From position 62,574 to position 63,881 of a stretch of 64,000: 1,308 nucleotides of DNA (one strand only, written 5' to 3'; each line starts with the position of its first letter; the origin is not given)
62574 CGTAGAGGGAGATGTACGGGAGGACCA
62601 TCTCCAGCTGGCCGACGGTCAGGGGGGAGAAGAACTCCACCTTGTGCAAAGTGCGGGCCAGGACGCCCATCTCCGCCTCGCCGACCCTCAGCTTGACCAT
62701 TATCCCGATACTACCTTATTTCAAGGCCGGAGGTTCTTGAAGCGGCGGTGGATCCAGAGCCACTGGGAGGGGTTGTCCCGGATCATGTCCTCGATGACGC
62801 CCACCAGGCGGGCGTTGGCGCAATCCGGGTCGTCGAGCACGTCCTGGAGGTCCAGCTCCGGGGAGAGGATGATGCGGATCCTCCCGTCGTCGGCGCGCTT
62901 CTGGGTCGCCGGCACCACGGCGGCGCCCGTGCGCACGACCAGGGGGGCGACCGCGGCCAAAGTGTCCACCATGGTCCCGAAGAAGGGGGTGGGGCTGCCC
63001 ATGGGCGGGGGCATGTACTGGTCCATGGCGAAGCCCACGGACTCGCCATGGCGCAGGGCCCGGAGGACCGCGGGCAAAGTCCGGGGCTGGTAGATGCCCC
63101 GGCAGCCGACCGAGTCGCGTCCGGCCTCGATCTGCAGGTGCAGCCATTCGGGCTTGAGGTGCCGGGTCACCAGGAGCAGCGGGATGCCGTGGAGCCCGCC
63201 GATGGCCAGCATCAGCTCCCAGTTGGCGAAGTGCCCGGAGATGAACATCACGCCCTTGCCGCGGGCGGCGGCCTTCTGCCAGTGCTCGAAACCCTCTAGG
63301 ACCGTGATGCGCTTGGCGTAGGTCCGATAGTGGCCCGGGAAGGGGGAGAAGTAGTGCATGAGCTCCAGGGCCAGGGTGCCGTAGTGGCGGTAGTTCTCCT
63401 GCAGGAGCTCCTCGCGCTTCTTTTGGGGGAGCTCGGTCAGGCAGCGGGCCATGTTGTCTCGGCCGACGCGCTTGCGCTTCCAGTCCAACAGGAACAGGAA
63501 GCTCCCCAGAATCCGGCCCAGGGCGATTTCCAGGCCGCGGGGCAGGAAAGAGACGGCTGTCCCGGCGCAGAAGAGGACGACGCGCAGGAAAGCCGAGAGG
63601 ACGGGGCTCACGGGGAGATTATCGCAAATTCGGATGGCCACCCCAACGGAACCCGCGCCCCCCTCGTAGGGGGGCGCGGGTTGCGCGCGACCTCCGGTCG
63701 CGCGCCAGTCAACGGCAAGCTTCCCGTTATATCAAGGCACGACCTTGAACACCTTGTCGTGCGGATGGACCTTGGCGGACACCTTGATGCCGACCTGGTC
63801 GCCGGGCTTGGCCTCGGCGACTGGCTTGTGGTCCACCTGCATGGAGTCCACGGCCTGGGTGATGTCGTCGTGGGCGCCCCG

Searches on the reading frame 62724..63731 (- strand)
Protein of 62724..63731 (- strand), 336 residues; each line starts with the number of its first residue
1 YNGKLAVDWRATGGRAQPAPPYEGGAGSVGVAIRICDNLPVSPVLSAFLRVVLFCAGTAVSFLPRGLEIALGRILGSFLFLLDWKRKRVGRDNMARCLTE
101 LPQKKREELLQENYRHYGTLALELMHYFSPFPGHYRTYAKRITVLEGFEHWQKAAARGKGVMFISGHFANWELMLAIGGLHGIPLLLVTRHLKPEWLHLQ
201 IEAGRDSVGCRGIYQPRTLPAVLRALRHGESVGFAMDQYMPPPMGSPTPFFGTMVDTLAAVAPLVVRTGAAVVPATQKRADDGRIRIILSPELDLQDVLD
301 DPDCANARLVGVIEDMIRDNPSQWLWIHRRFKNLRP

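Call 66: search_protein_families(library=pfam, proteins=[window:62724-63731:-], max_evalue=0.00001)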
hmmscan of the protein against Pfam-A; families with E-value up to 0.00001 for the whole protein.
window:62724-63731:- (336 aa): 1 family
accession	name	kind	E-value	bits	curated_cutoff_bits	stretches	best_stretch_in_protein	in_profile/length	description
PF03279.18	Lip_A_acyltrans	-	4.4e-43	148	22.3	1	52-332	18-294/295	Bacterial lipid A biosynthesis acyltransferase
